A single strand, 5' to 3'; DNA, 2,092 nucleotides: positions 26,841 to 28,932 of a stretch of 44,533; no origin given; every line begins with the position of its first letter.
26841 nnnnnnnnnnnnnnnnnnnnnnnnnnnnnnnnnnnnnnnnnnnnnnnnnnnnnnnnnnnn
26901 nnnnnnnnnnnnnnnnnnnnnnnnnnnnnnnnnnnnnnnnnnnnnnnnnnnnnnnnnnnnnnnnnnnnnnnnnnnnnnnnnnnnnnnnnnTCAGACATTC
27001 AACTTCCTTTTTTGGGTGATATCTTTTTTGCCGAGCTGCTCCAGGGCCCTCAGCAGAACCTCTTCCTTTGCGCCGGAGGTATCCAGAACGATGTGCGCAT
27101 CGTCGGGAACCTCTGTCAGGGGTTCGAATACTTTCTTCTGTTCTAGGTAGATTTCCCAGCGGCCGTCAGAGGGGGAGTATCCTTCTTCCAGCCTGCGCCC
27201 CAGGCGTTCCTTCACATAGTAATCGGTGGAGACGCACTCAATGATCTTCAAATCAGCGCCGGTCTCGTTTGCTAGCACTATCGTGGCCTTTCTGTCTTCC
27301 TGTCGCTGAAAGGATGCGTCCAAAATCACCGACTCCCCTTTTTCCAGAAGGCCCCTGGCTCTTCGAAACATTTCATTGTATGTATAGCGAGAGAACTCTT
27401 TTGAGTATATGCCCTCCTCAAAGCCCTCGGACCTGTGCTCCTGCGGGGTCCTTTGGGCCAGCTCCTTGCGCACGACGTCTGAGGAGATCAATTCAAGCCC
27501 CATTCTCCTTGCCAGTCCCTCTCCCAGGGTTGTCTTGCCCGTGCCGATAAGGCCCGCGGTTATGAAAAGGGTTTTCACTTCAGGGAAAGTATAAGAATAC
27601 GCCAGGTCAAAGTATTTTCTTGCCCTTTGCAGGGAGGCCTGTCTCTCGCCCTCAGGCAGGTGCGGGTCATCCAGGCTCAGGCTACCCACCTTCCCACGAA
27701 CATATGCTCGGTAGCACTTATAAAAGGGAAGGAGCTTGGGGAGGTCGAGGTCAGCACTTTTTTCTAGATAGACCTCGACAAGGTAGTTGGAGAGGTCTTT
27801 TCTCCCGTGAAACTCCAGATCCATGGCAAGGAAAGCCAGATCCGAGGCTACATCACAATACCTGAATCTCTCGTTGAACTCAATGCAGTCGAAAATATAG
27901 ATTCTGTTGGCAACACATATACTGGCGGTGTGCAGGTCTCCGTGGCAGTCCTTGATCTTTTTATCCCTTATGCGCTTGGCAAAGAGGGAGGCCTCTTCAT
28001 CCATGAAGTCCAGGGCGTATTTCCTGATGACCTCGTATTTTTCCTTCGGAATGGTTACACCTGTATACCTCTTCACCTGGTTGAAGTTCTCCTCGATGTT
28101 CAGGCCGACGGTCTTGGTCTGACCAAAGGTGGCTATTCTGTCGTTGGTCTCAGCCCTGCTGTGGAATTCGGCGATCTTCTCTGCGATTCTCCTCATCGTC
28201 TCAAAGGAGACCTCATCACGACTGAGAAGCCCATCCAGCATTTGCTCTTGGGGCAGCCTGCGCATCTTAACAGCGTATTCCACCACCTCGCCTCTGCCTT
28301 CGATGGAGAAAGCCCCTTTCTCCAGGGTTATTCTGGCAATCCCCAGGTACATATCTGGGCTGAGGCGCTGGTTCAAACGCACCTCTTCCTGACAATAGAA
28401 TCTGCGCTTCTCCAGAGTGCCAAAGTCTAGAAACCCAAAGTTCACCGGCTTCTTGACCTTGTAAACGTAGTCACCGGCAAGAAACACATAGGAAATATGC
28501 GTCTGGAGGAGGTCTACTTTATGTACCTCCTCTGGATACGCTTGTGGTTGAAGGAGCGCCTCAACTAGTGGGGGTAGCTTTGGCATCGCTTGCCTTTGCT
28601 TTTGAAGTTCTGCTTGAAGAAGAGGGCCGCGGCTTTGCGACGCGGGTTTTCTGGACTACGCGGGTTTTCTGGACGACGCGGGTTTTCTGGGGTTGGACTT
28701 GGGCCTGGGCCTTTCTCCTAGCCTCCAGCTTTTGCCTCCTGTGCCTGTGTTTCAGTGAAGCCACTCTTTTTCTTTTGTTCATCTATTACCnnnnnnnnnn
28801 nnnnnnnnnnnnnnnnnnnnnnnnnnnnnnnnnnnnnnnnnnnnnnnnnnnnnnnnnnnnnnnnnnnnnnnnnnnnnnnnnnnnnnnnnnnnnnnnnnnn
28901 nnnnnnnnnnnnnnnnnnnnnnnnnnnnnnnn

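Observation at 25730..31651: Riboswitch-led operon with only MtnA and MtnP, plus four co-packed genes with no known role in SAM or methionine recycling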

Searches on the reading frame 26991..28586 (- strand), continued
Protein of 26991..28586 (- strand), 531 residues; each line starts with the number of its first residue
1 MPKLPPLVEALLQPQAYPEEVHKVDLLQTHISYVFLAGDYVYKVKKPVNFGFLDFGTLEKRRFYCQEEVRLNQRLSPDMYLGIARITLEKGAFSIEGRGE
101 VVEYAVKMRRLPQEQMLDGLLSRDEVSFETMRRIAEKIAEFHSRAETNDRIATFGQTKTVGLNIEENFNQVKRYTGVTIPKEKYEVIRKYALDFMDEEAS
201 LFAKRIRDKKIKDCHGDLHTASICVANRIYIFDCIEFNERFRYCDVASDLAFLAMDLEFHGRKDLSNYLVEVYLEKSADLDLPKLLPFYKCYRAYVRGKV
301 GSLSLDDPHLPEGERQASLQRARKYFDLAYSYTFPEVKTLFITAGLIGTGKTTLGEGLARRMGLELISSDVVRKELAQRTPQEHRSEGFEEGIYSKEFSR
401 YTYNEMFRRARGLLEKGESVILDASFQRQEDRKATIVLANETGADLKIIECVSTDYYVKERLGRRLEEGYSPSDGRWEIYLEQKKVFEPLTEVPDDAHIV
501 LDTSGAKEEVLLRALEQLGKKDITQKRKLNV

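Call 18: search_protein_families(library=pfam, proteins=[L003:5899-6915:+, L003:7020-7232:+, L003:7354-7878:+, L003:12189-12689:+, L003:4236-5024:+], max_evalue=0.01)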
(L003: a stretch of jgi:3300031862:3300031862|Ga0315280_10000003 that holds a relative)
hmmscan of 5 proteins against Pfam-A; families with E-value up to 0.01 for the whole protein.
L003:5899-6915:+ (338 aa): 0 families

L003:7020-7232:+ (70 aa): 1 family
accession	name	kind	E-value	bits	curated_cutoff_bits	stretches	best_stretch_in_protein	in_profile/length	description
PF20095.4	DUF6485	-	1e-09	39.1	24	1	8-64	3-67/70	Domain of unknown function (DUF6485)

L003:7354-7878:+ (174 aa): 15 families
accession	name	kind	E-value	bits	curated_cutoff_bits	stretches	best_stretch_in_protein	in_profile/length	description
PF03266.21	NTPase_1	-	1.2e-46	159.1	23.9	1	6-163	3-165/168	NTPase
PF13245.12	AAA_19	-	1.3e-06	29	25.1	1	2-110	11-106/134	AAA domain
PF07728.20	AAA_5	-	5.7e-05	23.6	22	0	6-24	3-21/139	AAA domain (dynein-related subfamily)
PF13401.12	AAA_22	-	7.6e-05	23.5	27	1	2-107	5-97/130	AAA domain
PF13604.12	AAA_30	-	0.00015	22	27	1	3-108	19-102/191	AAA domain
PF00004.35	AAA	-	0.00017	22.5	21.2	1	5-106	1-69/131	ATPase family associated with various cellular activities (AAA)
PF06745.19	ATPase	-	0.00019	21.3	26.6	1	2-126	19-153/231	KaiC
PF13479.12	AAA_24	-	0.0019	18.5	27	1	2-107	2-77/195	AAA domain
PF09848.15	SLFN-g3_helicase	-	0.0025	17.6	24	1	2-102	1-87/354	Schlafen group 3, DNA/RNA helicase domain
PF06414.18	Zeta_toxin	-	0.0031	17.4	22.3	0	3-27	17-41/199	Zeta toxin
PF12775.13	AAA_7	-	0.0041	17.1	25.8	0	3-27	34-58/181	P-loop containing dynein motor region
PF13191.12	AAA_16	-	0.0044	18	32.6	1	4-33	26-55/167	AAA ATPase domain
PF05970.20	PIF1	-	0.0054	16.8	25.9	1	3-107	23-115/223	PIF1-like helicase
PF01695.23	IstB_IS21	-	0.0088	16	24.1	0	90-134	149-192/238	IstB-like ATP binding protein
PF13481.12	AAA_25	-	0.0089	16.1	27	0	3-26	34-57/195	AAA domain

L003:12189-12689:+ (166 aa): 0 families

L003:4236-5024:+ (262 aa): 0 families

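Call 23: find_related_loci(query=A1, collection=genome_contigs, flank=10000)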
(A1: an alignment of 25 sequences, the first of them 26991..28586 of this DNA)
Query A1 (531 aa) in genome_contigs; peptide patterns used: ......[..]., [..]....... (x = any residue, [..] = any of these).
600 stretches matched a pattern (row limit reached: there are more); 595 encode a relative of the query (tblastn E <= 1e-3); the best 80 are kept; 80 distinct loci.
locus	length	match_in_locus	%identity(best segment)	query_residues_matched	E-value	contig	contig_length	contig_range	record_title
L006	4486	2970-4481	56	4-509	0e+0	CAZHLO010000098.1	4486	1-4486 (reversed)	MAG TPA_asm: uncultured Dehalococcoidales bacterium isolate binchicken_co10_152 genome assembly, contig: NODE_23730_leng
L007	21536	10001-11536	54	4-518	0e+0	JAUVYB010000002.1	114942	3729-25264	MAG: Deltaproteobacteria bacterium isolate CSMAG_1231 CSMAG_1231_k141_1722475_length_114942_cov_14.9946, whole genome sh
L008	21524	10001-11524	53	1-511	1e-179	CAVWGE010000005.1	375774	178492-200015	MAG: uncultured Chloroflexia bacterium isolate MFD04408.bin.1.9 genome assembly, contig: contig_24942, whole genome shot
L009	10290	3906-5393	54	5-504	5e-177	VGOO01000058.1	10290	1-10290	MAG: Chloroflexi bacterium isolate M_DeepCast_400m_m2_044 M_DeepCast_400m_m2_044_Ga0194112_10012616, whole genome shotgu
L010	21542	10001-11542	52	1-518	1e-175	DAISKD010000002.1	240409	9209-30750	MAG TPA_asm: Chloroflexota bacterium isolate CTOTU21513 NODE_34_length_240409_cov_16.869260, whole genome shotgun sequen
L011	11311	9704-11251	50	1-518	1e-174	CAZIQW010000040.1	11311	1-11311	MAG TPA_asm: uncultured Dehalococcoidales bacterium isolate binchicken_co43_303 genome assembly, contig: NODE_10327_leng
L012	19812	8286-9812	50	1-511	3e-168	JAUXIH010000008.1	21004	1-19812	MAG: Dehalococcoidia bacterium isolate CSMAG_2976 CSMAG_2976_k119_277439_length_21004_cov_7.0000, whole genome shotgun s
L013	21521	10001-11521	50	1-511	8e-168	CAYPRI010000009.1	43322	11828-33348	MAG TPA_asm: uncultured Dehalococcoidales bacterium isolate SRP098346_co1_420 genome assembly, contig: NODE_458_length_4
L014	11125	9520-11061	48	1-518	2e-165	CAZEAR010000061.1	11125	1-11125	MAG TPA_asm: uncultured Dehalococcoidales bacterium isolate binchicken_co294_169 genome assembly, contig: NODE_5485_leng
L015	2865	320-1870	50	7-521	3e-174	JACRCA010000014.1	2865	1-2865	MAG: Deltaproteobacteria bacterium isolate NC_groundwater_1634_Pr3_B-0.1um_51_9 SR-2_scaffold_141_134499, whole genome s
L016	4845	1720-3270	49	1-518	2e-165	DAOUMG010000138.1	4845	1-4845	MAG TPA_asm: Dehalococcoidaceae bacterium isolate W53_106 k135_283163, whole genome shotgun sequence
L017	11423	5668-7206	49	1-511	4e-162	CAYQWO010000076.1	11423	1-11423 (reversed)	MAG TPA_asm: uncultured Syntrophaceae bacterium isolate SRP231805_co1_105 genome assembly, contig: NODE_4482_length_1142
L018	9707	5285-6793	51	4-504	2e-161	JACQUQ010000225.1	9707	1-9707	MAG: Chloroflexi bacterium isolate NC_groundwater_1441_Ag_S-0.65um_68_29 S_p65_S5_coassembly_k141_4604328, whole genome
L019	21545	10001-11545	47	1-518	7e-161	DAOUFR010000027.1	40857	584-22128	MAG TPA_asm: Dehalococcoidia bacterium isolate R125_62 6247, whole genome shotgun sequence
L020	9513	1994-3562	49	3-527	4e-160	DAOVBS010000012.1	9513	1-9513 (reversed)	MAG TPA_asm: Chloroflexota bacterium isolate CSMAG_1011 CSMAG_1011_k141_3454449_length_9513_cov_8.8293, whole genome sho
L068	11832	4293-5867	46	1-503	1e-139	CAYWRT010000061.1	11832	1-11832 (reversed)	MAG TPA_asm: uncultured Dehalococcoidaceae bacterium isolate SRP214966_co4_508 genome assembly, contig: NODE_5630_length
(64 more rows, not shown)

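Call 31: search_solved_structures(query=A1, max_evalue=0.01)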
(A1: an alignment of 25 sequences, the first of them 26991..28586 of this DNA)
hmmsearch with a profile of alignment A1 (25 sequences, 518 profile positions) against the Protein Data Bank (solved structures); distinct sequences matched with E-value up to 0.01: 8.
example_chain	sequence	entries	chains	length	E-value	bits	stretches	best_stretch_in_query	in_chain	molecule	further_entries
2rhm_A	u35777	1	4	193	2e-06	30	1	335-473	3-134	Putative kinase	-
8puu_A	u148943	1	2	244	0.00024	23.1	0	339-365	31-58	Deoxynucleoside kinase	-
2rgx_A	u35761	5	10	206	0.00038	22.4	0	340-391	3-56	Adenylate kinase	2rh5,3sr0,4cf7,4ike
4jky_A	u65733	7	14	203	0.00048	22.1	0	340-391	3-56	Adenylate kinase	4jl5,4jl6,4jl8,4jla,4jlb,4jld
4jlo_A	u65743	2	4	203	0.00058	21.8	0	340-391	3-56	Adenylate kinase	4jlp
1via_A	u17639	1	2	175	0.0013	20.6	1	338-381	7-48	shikimate kinase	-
3lw7_A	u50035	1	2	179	0.0084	18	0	340-389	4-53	Adenylate kinase related protein (AdkA-like)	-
3h0k_A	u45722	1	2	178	0.0094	17.8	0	340-389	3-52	UPF0200 protein SSO1041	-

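Call 43: predict_structure(alignment_id=A1)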
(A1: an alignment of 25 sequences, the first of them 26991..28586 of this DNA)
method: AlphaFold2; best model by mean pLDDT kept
length: 531 residues; sequences in the alignment: 25
mean_pLDDT: 86.7   pTM: 0.83
mean pLDDT of the five models: 86.7, 86.7, 77.0, 75.8, 71.5
residues with pLDDT >= 90: 285; 70-90: 206; 50-70: 27; < 50: 13
segments of 3 or more residues with pLDDT < 50: 521-531
pLDDT, mean of each block of 10 residues (from residue 1): 82 93 87 91 87 84 88 82 95 93 94 89 91 93 91 91 91 93 96 94 96 79 83 67 88 93 94 96 95 93 84 88 93 87 88 90 90 85 59 79 95 93 88 93 94 89 76 64 86 90 88 81 35 33
secondary structure, 60 per line:
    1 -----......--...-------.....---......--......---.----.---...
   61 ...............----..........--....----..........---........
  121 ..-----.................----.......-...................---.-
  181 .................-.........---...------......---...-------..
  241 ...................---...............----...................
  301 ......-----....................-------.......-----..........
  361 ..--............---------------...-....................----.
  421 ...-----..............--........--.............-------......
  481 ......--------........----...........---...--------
elements in order: H6-11 E24-28 E32-37 E40-45 H58-75 E80-89 E92-95 E100-109 H117-122 H128-144 H149-155 H157-174 H181-197 H199-207 E211-213 E223-225 E229-231 H239-242 E243-245 H246-259 H263-277 H282-306 H312-331 E339-345 H351-362 E365-368 H369-376 H396-415 E420-423 H429-442 E445-452 H455-467 H475-486 E498-502 H507-517

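Call 45: fold_search(model_id=the predicted structure, library=pdb)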
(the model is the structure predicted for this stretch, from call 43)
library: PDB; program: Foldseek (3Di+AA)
matches with E <= 10: 1158; with E <= 0.001: 198
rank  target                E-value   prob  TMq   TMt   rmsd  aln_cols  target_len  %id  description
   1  2rhm_C                6.1e-07  1.00  0.28  0.71   4.4       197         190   20  Crystal structure of a putative kinase (caur_3907) from chloroflexus aurantiacus j-10-fl at 1.70 A resolution (released 2007-11-20)
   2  2rhm_D                9.3e-07  1.00  0.28  0.72   4.2       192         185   19  Crystal structure of a putative kinase (caur_3907) from chloroflexus aurantiacus j-10-fl at 1.70 A resolution (released 2007-11-20)
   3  2rhm_B                9.3e-07  1.00  0.29  0.72   4.3       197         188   20  Crystal structure of a putative kinase (caur_3907) from chloroflexus aurantiacus j-10-fl at 1.70 A resolution (released 2007-11-20)
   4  4eun                  9.3e-07  1.00  0.26  0.73   5.2       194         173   21  Crystal structure of a sugar kinase (Target EFI-502144 from Janibacter sp. HTCC2649), unliganded structure (released 2012-05-16)
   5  2rhm_A                1.2e-06  1.00  0.29  0.75   3.9       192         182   21  Crystal structure of a putative kinase (caur_3907) from chloroflexus aurantiacus j-10-fl at 1.70 A resolution (released 2007-11-20)
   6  3cm0                  2.2e-06  1.00  0.27  0.70   5.6       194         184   24  Crystal structure of adenylate kinase from Thermus thermophilus HB8 (released 2008-09-23)
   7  3dxq_A                4.5e-06  1.00  0.34  0.55   7.4       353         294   15  Crystal structure of choline/ethanolamine kinase family protein (NP_106042.1) from MESORHIZOBIUM LOTI at 2.55 A resolu (released 2008-08-05)
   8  3qpw                  8.1e-06  1.00  0.26  0.31   5.4       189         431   17  PFKFB3 in complex with Aluminum Tetrafluoride (released 2012-02-08)
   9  3t61_A                9.8e-06  1.00  0.25  0.66   5.0       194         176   16  Crystal Structure of a gluconokinase from Sinorhizobium meliloti 1021 (released 2011-08-17)
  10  3t61_B                1.0e-05  1.00  0.26  0.70   4.6       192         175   17  Crystal Structure of a gluconokinase from Sinorhizobium meliloti 1021 (released 2011-08-17)
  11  4u94                  1.7e-05  1.00  0.31  0.36   8.7       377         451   12  Structure of mycobacterial maltokinase, the missing link in the essential GlgE-pathway (released 2015-02-11)
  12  2cdn                  1.9e-05  1.00  0.29  0.75   4.2       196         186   23  Crystal structure of Mycobacterium tuberculosis adenylate kinase complexed with two molecules of ADP and Mg (released 2006-05-10)
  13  2dwo                  2.2e-05  1.00  0.26  0.30   4.7       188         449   18  PFKFB3 in complex with ADP and PEP (released 2007-07-03)
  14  3qpu                  2.2e-05  1.00  0.25  0.30   5.8       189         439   17  PFKFB3 in complex with PPi (released 2012-02-08)
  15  5ajx                  2.3e-05  1.00  0.27  0.32   6.2       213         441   15  Human PFKFB3 in complex with an indole inhibitor 3 (released 2015-04-22)
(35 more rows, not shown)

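Call 47: search_protein_families(library=pfam, alignment_id=A1, max_evalue=0.01)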
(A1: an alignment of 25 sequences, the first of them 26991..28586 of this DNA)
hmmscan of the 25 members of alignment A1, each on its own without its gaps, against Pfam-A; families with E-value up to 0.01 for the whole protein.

A. member 1, window:26991-28586:- (531 aa): 5 families
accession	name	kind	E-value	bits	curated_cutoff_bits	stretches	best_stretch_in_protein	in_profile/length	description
PF13671.12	AAA_33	-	4e-23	82.7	27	1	340-490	1-143/143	AAA domain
PF13207.12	AAA_17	-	2e-07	31.8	27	1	345-468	2-122/136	AAA domain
PF13238.12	AAA_18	-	3e-06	28.1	29.4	1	344-435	4-90/128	AAA domain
PF13189.12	Cytidylate_kin2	-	9.2e-05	23.1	28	1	346-432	7-85/176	Cytidylate kinase-like family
PF01712.25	dNK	-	0.0014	18.9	27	1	344-428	4-86/203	Deoxynucleoside kinase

B. families by the number of members that match (of 25 scanned): 23 families
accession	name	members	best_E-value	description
PF13671.12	AAA_33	25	5.2e-28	AAA domain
PF13207.12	AAA_17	25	6.5e-08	AAA domain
PF13238.12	AAA_18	24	3.5e-07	AAA domain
PF01636.29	APH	23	4.2e-08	Phosphotransferase enzyme family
PF13189.12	Cytidylate_kin2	23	8.6e-06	Cytidylate kinase-like family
PF06414.18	Zeta_toxin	20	1.1e-07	Zeta toxin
PF00004.35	AAA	19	9.5e-05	ATPase family associated with various cellular activities (AAA)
PF01712.25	dNK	13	1.3e-05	Deoxynucleoside kinase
PF08433.16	KTI12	10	3.9e-05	Chromatin associated protein KTI12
PF01202.28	SKI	7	0.00041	Shikimate kinase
PF07998.17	Peptidase_M54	6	0.00033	Peptidase family M54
PF01591.24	6PF2K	6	0.00047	6-phosphofructo-2-kinase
PF13521.12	AAA_28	4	0.00073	AAA domain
PF13401.12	AAA_22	2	0.0038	AAA domain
PF22634.1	POL2_thumb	1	0.0017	DNA polymerase epsilon catalytic subunit A, thumb domain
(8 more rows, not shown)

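Call 48: search_protein_families(library=ncbifam, proteins=[L001:10229-10939:+, L003:5899-6915:+], max_evalue=0.00001)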
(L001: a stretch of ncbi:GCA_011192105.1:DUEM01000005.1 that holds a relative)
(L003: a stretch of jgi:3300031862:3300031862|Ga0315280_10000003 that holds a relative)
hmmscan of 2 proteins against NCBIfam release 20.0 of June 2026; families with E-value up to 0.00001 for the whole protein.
L001:10229-10939:+ (236 aa): 27 families (the best 25 are shown)
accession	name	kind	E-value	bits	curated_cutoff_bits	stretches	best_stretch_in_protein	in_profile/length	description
TIGR02252.1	DREG-2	subfamily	4.1e-31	108.3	155.2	1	3-205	1-203/203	HAD hydrolase, REG-2-like, family IA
TIGR02253.1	CTE7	subfamily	6.3e-29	101.3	169.75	1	1-217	1-205/221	TIGR02253 family HAD-type hydrolase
NF053830.1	RUBPPhHalo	equivalog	1.5e-18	67.3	330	1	2-210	2-207/234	ribulose-1,5-bisphosphate 5-phosphatase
TIGR02254.1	YjjG_YfnB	equivalog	2.1e-18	66.6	159.9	1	3-230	2-222/223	YjjG family noncanonical pyrimidine nucleotidase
TIGR01449.2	PGP_bact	equivalog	3.3e-16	59.5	180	1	102-207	80-185/213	phosphoglycolate phosphatase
TIGR01428.1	HAD_type_II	equivalog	2.7e-15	56.9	125.4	1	2-210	1-194/197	haloacid dehalogenase type II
NF009804.0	PRK13288.1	equivalog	3.7e-12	46.2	218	1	100-203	75-178/215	pyrophosphatase PpaX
TIGR01454.1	AHBA_synth_RP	hypoth_equivalog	5.1e-12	45.9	246.65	1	107-203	75-171/205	AHBA synthesis associated protein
NF009694.0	PRK13222.1-1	equivalog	5.7e-12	45.5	415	1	89-208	91-212/252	phosphoglycolate phosphatase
TIGR01549.1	HAD-SF-IA-v1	subfamily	9.9e-12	45.5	23.3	1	96-200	51-149/149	HAD-IA family hydrolase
TIGR02009.1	PGMB-YQAB-SF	subfamily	3.6e-11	43.6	153.35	1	106-204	88-184/186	beta-phosphoglucomutase family hydrolase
TIGR01662.1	HAD-SF-IIIA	subfamily_domain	1.2e-10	41.6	44.6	1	100-208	18-140/141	HAD-IIIA family hydrolase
NF009695.0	PRK13222.1-2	equivalog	4.9e-10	39.3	225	1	106-204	93-191/226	phosphoglycolate phosphatase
NF006976.0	PRK09449.1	equivalog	7.3e-10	38.7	183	1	109-232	97-223/225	pyrimidine 5'-nucleotidase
TIGR01509.1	HAD-SF-IA-v3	subfamily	1.9e-09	37.9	29.4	0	143-205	94-153/154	HAD-IA family hydrolase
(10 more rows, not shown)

L003:5899-6915:+ (338 aa): 1 family
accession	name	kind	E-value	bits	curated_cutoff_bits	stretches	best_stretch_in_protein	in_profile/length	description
NF002119.0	PRK00957.1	equivalog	2.1e-08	33.7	258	1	114-333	108-304/306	methionine synthase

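Call 51: search_solved_structures(query=L003:5899-6915:+, max_evalue=0.01)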
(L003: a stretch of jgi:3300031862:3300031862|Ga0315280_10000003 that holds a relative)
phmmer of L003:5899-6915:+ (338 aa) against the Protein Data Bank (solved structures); distinct sequences matched with E-value up to 0.01: 0.

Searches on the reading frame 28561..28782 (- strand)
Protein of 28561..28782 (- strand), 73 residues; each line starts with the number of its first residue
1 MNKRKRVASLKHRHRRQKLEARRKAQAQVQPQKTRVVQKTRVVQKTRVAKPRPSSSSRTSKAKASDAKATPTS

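Call 3: search_protein_families(library=pfam, proteins=[window:28561-28782:-], max_evalue=0.01)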
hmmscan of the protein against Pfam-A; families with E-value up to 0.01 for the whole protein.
window:28561-28782:- (73 aa): 0 families

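Call 4: search_protein_families(library=ncbifam, proteins=[window:28561-28782:-], max_evalue=0.01)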
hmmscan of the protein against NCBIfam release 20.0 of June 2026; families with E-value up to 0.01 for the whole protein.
window:28561-28782:- (73 aa): 0 families

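Call 67: find_homologous_proteins(query=window:28561-28782:-, max_evalue=0.001)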
Query window:28561-28782:-: 7 candidates shared short words with the query, none scored E <= 0.001.

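Call 75: search_protein_representatives(protein=window:28561-28782:-)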
Query: 73 residues. Proteins with E-value up to 0.001 (for the whole library): 1; up to 1e-10: 0; up to 1e-30: 0. The best 1 are listed.
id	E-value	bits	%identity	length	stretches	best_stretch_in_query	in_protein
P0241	7.2e-07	45.4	46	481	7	48-71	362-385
